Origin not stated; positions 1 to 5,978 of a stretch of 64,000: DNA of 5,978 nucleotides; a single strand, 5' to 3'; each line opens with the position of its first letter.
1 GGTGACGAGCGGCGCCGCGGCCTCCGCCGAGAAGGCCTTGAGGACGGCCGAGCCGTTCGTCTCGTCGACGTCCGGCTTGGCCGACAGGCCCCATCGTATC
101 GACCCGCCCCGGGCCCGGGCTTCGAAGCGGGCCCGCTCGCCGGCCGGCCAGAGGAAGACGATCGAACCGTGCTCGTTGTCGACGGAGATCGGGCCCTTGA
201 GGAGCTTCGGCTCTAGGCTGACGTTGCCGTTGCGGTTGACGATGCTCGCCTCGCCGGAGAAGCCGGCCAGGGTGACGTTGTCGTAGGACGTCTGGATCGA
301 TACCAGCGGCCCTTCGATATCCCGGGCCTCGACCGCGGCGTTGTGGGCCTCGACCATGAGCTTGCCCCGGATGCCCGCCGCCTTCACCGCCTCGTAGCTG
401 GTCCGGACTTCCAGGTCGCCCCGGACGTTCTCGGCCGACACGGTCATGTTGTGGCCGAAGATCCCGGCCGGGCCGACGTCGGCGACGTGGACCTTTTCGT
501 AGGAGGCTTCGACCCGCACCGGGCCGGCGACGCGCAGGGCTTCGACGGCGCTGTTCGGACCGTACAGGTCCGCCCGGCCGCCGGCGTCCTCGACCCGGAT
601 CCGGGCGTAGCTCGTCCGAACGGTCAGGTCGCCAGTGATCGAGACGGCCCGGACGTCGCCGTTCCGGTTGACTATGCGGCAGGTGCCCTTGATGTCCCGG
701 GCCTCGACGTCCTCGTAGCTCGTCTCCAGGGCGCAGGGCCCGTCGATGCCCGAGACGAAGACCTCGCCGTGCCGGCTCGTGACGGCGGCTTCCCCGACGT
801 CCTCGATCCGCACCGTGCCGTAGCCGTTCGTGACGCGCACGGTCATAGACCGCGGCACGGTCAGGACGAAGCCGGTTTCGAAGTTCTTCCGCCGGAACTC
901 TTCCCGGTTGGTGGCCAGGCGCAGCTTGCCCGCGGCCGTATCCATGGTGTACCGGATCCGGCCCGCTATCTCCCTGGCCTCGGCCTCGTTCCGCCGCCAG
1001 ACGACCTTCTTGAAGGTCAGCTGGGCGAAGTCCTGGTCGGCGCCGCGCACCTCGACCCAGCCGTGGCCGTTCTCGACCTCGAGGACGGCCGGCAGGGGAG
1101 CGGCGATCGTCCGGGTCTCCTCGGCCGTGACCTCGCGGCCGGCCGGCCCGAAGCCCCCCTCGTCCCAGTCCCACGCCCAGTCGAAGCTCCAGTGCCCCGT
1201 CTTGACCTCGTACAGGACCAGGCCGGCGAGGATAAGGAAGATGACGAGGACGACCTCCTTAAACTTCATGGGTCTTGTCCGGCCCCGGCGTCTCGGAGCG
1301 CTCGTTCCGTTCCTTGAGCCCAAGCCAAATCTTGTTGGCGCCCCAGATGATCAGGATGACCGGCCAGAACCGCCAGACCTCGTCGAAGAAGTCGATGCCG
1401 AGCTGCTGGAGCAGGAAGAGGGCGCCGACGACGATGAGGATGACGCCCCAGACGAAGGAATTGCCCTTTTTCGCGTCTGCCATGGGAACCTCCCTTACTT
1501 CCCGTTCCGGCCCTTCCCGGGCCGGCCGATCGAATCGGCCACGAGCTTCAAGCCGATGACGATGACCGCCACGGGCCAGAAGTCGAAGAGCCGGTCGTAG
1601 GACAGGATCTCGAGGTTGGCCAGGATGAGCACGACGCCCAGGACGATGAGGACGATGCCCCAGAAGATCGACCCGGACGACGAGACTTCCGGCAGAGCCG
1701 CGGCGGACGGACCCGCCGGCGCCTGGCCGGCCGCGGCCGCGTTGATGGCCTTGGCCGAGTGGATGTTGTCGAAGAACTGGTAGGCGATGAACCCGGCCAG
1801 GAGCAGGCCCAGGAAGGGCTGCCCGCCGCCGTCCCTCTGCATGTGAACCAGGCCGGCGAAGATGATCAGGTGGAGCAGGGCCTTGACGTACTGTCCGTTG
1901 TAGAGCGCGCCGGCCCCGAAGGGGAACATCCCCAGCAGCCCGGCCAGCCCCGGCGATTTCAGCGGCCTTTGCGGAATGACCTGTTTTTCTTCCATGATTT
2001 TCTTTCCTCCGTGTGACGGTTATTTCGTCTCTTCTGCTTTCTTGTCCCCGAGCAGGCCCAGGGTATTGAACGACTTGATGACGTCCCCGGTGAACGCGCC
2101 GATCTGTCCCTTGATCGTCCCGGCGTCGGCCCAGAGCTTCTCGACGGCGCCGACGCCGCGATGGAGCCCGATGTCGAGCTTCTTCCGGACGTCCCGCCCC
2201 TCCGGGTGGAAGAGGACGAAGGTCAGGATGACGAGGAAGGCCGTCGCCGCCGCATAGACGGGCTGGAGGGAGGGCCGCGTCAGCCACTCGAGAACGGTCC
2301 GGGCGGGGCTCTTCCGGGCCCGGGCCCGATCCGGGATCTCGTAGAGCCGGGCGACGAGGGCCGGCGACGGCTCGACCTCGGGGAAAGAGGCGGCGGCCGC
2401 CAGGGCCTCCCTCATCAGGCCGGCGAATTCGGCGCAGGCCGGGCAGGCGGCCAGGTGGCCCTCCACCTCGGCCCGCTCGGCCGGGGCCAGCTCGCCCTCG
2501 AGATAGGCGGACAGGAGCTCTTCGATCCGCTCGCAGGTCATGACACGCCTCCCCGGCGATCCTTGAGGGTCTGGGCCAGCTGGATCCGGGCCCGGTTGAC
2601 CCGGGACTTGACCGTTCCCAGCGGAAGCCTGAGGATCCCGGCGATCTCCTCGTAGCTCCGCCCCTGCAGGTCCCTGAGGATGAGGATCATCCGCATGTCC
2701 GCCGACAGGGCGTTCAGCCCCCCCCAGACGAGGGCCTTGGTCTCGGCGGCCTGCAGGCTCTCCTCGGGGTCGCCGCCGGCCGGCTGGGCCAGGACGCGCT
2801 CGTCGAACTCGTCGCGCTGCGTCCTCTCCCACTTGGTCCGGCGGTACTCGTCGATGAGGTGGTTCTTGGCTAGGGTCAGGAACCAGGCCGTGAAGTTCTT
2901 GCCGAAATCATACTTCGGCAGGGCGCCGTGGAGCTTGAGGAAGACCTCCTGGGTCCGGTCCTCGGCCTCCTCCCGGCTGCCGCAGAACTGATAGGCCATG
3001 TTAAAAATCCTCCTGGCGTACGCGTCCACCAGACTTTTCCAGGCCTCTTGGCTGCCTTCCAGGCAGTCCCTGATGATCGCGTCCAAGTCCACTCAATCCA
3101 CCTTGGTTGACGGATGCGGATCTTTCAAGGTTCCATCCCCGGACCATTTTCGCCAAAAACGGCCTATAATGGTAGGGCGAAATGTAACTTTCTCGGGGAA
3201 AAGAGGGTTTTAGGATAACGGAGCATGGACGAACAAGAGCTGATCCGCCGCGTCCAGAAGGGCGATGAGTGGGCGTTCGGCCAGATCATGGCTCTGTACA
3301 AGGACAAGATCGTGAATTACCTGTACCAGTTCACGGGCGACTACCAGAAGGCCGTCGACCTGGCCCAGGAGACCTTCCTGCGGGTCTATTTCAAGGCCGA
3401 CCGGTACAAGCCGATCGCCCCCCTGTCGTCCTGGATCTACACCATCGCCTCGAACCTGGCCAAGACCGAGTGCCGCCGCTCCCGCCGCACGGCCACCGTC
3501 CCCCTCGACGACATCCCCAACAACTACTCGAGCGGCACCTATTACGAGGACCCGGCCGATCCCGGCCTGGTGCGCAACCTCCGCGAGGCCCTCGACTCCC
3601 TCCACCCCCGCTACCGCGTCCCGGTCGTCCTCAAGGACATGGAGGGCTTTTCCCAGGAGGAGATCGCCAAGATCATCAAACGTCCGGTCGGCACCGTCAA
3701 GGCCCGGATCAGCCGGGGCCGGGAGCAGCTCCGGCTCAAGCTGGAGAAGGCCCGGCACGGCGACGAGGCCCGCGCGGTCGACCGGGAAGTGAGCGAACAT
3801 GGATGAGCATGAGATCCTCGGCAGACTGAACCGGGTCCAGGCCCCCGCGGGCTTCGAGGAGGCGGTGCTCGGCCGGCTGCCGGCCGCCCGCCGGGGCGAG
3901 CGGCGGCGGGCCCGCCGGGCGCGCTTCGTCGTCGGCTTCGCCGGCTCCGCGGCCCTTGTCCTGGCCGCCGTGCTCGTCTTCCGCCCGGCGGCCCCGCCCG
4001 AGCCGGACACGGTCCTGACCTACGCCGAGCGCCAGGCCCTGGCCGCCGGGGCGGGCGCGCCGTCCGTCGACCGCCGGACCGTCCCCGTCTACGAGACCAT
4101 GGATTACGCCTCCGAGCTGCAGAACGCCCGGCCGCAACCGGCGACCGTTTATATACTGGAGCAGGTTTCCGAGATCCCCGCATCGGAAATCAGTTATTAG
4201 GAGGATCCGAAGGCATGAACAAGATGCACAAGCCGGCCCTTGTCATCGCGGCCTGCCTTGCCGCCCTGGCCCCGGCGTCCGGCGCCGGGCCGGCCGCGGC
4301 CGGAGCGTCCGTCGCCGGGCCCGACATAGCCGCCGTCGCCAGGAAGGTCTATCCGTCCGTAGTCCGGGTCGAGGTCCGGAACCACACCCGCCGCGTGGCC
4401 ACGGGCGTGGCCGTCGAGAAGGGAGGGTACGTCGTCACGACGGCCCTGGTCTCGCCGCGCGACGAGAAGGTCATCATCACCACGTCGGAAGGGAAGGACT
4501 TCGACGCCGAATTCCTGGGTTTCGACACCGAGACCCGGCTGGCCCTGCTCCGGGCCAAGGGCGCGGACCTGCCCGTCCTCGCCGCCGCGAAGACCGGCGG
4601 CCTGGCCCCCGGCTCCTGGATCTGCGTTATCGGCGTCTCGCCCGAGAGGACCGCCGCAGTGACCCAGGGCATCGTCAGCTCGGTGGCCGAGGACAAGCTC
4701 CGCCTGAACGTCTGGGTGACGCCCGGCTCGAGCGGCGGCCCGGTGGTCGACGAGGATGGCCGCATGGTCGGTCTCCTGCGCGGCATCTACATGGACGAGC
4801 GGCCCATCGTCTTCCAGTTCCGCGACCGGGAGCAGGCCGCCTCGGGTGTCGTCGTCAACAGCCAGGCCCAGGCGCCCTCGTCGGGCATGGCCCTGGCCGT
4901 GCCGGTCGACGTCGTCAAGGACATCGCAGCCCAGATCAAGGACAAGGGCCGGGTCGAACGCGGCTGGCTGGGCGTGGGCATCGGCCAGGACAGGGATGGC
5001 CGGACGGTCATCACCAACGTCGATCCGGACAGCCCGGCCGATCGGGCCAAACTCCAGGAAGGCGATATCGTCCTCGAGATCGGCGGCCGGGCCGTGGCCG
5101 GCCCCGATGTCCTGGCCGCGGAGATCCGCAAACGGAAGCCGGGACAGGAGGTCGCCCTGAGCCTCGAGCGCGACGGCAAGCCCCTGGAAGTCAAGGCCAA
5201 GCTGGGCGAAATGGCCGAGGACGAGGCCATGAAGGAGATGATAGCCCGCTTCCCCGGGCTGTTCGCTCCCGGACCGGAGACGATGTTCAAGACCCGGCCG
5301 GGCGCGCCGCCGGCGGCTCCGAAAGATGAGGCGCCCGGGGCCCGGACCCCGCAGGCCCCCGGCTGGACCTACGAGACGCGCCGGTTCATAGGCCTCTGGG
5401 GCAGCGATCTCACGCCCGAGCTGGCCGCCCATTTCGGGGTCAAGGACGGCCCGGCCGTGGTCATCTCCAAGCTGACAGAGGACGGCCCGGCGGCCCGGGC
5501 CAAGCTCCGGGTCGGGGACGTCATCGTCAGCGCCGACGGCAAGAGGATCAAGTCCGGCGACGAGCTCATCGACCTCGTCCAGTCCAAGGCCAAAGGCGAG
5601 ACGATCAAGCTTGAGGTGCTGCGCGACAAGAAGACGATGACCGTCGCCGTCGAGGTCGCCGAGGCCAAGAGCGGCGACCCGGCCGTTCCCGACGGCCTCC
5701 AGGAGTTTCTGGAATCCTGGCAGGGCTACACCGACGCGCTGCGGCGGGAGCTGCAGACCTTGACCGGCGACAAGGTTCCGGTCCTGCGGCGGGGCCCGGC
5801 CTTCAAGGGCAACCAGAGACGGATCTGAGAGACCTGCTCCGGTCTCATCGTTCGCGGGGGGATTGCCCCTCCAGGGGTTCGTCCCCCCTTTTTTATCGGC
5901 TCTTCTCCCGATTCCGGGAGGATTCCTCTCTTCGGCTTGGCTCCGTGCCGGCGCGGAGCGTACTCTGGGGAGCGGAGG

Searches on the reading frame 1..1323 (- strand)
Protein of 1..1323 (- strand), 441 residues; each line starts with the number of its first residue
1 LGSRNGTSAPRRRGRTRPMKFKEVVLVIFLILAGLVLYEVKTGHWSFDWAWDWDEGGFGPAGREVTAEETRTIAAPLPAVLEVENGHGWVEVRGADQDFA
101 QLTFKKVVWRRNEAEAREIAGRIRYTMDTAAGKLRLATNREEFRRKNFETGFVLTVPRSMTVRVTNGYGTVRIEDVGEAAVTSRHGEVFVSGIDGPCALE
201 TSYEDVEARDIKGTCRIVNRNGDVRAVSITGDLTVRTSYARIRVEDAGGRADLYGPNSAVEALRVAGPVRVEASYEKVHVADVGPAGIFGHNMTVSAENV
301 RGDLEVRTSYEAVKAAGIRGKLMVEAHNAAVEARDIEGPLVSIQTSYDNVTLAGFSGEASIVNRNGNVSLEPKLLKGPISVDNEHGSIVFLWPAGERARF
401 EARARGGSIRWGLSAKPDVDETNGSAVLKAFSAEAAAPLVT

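Call 71: search_protein_families(library=pfam, proteins=[window:1-1323:-], max_evalue=0.00001)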
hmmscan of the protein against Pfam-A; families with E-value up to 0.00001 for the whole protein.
window:1-1323:- (441 aa): 1 family
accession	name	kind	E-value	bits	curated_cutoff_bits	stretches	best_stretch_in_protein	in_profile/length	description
PF13349.12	DUF4097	-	3.7e-06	26.9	22.9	0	321-418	119-215/247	Toastrack DUF4097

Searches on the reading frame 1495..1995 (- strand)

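Call 71: search_protein_families(library=pfam, proteins=[window:1495-1995:-], max_evalue=0.00001)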
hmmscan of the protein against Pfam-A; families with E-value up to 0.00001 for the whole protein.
window:1495-1995:- (166 aa): 2 families
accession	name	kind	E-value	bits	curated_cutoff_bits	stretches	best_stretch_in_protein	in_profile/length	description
PF18917.5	LiaI-LiaF-like_TM1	-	1.2e-10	41.7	27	1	110-151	1-41/42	LiaI-LiaF-like transmembrane region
PF22570.1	LiaF-TM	-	2.7e-09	38.2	27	1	111-154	1-44/98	LiaF transmembrane domain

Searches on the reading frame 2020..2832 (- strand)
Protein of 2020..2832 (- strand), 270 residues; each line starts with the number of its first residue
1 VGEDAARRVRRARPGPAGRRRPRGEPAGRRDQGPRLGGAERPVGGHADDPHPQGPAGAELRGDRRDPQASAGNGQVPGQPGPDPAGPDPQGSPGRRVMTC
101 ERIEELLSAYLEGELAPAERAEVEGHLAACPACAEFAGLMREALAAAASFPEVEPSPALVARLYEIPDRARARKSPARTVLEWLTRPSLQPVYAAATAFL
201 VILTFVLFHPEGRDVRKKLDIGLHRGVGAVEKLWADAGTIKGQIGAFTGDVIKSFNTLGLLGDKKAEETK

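Call 74: search_protein_families(library=pfam, proteins=[window:2020-2832:-], max_evalue=0.00001)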
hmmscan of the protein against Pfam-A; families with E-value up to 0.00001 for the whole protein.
window:2020-2832:- (270 aa): 1 family
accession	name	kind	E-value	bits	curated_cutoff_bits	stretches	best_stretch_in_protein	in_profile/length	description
PF13490.11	zf-HC2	-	1.8e-13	50.8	22.2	1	100-134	1-35/35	Putative zinc-finger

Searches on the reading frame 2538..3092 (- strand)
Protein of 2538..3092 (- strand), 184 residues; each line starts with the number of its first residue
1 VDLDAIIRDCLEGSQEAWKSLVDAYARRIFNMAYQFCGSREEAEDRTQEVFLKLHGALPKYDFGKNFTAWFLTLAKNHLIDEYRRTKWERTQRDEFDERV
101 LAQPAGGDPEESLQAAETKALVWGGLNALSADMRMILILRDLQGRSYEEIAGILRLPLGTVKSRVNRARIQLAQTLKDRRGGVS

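Call 71: search_protein_families(library=pfam, proteins=[window:2538-3092:-], max_evalue=0.00001)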
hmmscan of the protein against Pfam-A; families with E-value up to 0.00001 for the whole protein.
window:2538-3092:- (184 aa): 3 families
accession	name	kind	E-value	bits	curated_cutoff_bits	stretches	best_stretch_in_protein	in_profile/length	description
PF04542.20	Sigma70_r2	-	3.2e-18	65.7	24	1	21-88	1-70/71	Sigma-70 region 2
PF08281.18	Sigma70_r4_2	-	2.3e-14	53.2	25.7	1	126-172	8-54/54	Sigma-70, region 4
PF04545.22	Sigma70_r4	-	3.9e-10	39.5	24.1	1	126-172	2-48/50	Sigma-70, region 4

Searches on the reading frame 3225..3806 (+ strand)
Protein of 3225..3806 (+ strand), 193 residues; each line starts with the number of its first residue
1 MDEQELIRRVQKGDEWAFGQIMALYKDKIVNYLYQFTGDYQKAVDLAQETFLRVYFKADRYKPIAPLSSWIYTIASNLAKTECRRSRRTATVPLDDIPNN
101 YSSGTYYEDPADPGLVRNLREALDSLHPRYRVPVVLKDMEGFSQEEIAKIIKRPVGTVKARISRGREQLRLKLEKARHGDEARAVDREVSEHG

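Call 71: search_protein_families(library=pfam, proteins=[window:3225-3806:+], max_evalue=0.00001)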
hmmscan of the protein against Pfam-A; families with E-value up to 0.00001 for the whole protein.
window:3225-3806:+ (193 aa): 3 families
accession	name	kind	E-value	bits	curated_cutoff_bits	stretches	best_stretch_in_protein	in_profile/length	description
PF08281.18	Sigma70_r4_2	-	1.3e-15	57.2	25.7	1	118-169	3-54/54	Sigma-70, region 4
PF04542.20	Sigma70_r2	-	1.1e-14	54.4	24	1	24-89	4-71/71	Sigma-70 region 2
PF04545.22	Sigma70_r4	-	1.2e-07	31.5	24.1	1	122-170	1-49/50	Sigma-70, region 4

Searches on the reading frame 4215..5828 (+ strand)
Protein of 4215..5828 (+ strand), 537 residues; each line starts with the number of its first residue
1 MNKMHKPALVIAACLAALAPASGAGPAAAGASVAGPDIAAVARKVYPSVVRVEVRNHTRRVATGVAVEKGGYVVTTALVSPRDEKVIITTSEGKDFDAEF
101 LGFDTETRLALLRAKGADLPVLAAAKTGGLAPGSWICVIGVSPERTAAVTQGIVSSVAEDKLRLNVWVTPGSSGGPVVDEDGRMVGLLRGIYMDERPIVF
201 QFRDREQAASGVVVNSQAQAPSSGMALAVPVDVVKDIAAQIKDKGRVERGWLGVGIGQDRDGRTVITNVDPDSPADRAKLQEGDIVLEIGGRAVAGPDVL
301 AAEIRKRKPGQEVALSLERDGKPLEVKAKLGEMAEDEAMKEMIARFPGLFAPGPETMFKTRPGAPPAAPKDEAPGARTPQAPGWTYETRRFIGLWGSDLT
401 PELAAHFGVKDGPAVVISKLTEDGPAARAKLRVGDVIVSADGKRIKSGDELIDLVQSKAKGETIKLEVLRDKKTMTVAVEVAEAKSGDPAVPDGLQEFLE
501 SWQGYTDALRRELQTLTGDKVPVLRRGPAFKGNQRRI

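Call 44: search_protein_families(library=pfam, proteins=[window:4215-5828:+], max_evalue=0.00001)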
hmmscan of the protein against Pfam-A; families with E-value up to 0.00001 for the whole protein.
window:4215-5828:+ (537 aa): 5 families
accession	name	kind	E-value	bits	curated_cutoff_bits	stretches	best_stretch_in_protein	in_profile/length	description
PF13180.12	PDZ_2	-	2.6e-33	114.6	27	2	413-481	12-80/80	PDZ domain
PF17820.7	PDZ_6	-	1.1e-22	80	27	2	416-470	1-54/54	PDZ domain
PF13365.12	Trypsin_2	-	4.7e-22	79.7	27.6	1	62-187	1-144/144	Trypsin-like peptidase domain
PF00595.29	PDZ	-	5.8e-20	71.9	23.2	1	241-317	2-80/81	PDZ domain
PF19805.5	DUF6288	-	4.3e-07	29.9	26.3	0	416-480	4-75/402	Family of unknown function (DUF6288)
